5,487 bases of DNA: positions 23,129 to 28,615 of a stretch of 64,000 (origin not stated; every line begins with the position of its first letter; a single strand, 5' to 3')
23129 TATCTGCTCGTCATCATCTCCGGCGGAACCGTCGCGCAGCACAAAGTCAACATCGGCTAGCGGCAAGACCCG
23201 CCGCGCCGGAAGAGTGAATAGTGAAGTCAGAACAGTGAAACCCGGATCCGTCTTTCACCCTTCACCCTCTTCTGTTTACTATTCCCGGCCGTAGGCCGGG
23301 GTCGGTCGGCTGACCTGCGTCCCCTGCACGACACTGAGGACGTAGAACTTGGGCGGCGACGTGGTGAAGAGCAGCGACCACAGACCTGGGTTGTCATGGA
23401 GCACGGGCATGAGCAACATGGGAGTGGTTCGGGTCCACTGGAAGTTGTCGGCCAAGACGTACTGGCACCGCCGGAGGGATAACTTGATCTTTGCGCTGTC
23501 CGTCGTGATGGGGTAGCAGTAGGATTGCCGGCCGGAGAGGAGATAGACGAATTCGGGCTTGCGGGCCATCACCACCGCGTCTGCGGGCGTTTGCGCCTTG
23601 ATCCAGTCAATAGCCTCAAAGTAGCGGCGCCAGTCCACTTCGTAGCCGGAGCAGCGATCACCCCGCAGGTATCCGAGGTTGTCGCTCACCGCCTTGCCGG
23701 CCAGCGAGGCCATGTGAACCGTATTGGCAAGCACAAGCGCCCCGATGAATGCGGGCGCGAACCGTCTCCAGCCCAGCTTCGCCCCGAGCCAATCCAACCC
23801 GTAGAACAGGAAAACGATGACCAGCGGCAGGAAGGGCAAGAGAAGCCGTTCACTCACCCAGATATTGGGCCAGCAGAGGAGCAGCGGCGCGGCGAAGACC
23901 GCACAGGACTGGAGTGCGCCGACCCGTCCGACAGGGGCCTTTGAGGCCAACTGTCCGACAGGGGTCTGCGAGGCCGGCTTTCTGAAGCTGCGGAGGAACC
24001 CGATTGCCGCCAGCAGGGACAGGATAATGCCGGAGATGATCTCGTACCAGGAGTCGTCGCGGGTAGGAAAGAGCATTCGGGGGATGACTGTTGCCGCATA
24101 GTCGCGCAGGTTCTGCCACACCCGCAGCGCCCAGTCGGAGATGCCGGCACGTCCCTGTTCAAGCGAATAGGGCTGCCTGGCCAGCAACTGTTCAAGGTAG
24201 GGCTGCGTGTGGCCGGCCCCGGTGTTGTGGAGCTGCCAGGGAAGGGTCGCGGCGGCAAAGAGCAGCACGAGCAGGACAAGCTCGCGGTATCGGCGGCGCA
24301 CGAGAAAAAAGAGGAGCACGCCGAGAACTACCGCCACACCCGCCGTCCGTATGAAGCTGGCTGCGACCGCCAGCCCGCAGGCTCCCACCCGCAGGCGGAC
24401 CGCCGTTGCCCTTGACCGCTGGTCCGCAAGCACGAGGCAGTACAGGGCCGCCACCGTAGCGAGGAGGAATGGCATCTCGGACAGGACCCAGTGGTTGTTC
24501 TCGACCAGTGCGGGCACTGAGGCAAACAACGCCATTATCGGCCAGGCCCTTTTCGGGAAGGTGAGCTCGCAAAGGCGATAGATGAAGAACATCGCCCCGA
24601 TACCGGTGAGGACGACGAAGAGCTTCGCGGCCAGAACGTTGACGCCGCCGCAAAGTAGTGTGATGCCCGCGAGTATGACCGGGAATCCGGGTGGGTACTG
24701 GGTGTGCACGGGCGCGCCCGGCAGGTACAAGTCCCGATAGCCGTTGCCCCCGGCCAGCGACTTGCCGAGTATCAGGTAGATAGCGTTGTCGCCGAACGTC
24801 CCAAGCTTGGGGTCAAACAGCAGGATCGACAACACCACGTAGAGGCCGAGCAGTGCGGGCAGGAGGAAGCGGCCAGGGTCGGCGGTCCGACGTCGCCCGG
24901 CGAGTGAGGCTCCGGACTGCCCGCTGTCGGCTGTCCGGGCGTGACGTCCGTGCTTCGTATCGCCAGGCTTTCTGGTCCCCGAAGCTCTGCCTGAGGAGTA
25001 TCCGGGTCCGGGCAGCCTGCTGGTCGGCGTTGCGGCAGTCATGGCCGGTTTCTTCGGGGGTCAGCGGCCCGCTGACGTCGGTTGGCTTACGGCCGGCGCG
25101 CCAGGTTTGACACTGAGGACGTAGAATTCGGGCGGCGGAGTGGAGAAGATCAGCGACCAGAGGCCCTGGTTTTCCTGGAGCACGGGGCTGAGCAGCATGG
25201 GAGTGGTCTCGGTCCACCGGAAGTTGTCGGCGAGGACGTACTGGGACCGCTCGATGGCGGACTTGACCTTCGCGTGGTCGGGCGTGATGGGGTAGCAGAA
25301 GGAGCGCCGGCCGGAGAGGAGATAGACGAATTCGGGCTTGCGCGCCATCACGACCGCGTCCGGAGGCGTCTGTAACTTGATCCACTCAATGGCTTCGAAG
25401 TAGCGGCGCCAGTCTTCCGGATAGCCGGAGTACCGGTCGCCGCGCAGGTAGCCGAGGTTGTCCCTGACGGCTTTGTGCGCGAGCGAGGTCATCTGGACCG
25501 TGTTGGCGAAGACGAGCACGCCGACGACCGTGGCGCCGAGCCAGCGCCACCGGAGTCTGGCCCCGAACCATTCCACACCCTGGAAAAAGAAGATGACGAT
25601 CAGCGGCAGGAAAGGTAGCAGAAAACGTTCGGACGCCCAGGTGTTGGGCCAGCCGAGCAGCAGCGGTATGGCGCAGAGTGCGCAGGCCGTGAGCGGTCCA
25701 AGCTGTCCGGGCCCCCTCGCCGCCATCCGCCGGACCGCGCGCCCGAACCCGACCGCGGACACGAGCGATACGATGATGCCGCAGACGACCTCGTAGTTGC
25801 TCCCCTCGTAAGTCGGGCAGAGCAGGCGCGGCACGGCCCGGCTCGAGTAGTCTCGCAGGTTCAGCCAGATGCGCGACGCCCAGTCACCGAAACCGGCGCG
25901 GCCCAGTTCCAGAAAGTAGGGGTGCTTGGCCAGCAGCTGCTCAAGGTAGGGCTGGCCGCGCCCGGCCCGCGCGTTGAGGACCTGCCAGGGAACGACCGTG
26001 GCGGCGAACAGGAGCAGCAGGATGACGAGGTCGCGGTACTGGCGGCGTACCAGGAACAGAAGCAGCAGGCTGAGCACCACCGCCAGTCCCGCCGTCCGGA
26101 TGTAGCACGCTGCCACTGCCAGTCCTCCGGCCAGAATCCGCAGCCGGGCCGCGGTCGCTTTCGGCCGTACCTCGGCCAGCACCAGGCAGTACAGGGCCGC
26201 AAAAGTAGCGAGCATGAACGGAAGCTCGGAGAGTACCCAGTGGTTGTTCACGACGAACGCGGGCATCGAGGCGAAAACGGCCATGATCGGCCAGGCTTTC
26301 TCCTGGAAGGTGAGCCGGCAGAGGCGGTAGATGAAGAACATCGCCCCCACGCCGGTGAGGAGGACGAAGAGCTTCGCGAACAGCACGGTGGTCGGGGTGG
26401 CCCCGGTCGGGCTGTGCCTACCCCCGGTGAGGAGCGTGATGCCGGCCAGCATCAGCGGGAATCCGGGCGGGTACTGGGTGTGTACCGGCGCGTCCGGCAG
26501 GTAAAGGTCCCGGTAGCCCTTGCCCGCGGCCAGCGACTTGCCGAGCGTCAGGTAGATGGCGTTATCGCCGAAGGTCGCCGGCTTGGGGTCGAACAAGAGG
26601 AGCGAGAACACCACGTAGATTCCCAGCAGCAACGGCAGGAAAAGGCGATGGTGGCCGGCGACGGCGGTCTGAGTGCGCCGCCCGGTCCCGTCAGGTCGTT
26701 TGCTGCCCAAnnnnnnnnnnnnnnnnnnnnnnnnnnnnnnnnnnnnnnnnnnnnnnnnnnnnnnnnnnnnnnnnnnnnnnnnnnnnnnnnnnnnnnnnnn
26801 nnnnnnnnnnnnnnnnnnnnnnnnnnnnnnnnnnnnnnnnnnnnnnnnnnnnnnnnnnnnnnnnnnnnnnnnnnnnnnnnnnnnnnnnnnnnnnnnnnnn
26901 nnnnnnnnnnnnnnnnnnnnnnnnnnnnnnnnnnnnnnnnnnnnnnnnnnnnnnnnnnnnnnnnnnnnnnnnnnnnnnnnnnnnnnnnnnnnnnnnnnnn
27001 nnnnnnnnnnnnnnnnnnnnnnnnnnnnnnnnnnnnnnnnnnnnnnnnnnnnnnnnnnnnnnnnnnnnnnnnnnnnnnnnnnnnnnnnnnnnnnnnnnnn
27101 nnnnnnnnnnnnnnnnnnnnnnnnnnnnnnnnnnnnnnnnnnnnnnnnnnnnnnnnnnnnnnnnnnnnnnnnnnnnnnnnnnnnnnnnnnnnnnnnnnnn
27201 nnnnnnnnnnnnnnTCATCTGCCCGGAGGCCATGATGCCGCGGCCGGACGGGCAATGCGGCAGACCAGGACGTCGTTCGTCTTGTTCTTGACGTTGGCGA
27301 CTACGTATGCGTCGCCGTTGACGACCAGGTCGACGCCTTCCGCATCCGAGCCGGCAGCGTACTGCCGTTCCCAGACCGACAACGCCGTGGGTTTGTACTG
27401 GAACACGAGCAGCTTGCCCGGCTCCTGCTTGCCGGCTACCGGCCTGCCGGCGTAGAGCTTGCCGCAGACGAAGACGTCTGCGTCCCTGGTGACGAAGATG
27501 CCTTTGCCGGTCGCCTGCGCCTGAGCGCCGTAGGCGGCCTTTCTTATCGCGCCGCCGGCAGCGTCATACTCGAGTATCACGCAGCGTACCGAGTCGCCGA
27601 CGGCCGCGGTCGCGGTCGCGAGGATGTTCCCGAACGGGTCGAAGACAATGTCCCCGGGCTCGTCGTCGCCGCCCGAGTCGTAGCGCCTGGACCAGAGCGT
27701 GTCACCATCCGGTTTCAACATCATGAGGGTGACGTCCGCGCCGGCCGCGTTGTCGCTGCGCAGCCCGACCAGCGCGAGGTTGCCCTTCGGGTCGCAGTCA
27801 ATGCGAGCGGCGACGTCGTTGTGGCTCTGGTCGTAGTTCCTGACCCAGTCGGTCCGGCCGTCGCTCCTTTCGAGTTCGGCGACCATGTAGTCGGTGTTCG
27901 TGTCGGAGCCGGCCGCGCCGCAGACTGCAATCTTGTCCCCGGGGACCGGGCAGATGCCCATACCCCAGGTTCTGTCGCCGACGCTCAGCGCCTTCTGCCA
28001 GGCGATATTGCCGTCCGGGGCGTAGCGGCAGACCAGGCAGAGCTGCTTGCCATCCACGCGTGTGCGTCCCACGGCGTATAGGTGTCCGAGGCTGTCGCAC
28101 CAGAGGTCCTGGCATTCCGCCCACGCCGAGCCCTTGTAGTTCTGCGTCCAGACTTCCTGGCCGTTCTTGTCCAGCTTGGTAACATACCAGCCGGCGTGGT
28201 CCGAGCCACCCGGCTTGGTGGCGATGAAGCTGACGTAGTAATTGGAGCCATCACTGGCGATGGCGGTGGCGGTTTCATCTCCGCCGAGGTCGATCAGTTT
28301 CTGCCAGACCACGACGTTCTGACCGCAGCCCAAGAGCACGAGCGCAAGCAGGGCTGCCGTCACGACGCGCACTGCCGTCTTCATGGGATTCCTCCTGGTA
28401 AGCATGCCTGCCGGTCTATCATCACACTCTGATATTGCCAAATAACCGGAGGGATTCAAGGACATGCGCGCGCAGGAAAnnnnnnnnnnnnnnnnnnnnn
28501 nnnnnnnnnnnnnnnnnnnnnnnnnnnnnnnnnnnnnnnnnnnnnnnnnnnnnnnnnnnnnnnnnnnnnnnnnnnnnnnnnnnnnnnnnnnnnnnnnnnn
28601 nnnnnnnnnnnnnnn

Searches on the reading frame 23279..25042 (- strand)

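Call 39: search_protein_families(library=pfam, proteins=[window:23279-25042:-], max_evalue=0.001)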
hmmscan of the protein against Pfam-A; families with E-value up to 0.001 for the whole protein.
window:23279-25042:- (587 aa): 2 families
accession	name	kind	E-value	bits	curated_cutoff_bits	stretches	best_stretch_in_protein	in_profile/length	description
PF02366.24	PMT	-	1.3e-06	28.6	22.7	1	114-259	60-212/245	Dolichyl-phosphate-mannose-protein mannosyltransferase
PF13231.12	PMT_2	-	9.1e-05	23.2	26.1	1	117-261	3-143/160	Dolichyl-phosphate-mannose-protein mannosyltransferase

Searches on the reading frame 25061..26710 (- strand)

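Call 39: search_protein_families(library=pfam, proteins=[window:25061-26710:-], max_evalue=0.001)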
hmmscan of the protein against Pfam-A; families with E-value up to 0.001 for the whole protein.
window:25061-26710:- (549 aa): 1 family
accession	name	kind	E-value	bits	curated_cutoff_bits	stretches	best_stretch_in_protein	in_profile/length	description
PF02366.24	PMT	-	7.1e-05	22.9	22.7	1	108-242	81-230/245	Dolichyl-phosphate-mannose-protein mannosyltransferase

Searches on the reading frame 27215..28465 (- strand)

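Call 39: search_protein_families(library=pfam, proteins=[window:27215-28465:-], max_evalue=0.001)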
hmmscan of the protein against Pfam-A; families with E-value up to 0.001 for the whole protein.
window:27215-28465:- (416 aa): 1 family
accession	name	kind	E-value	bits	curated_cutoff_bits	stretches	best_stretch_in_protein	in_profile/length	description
PF13360.13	PQQ_2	-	4.7e-05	23.6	27.6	1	95-306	5-190/233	Outer membrane protein assembly factor BamB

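Call 96: search_protein_families(library=ncbifam, proteins=[window:27215-28465:-], max_evalue=0.001)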
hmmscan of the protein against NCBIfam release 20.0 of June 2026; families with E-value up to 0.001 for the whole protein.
window:27215-28465:- (416 aa): 2 families
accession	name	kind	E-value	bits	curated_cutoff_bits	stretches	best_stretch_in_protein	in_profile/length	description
NF047494.1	Lepto_SBBP_lipo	equivalog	1.8e-11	43.4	400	1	66-192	131-272/466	SBBP repeat beta-propeller lipoprotein, LipL53 family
TIGR02608.1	delta_60_rpt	domain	4e-05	23.4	76.5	0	117-153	2-39/55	delta-60 repeat domain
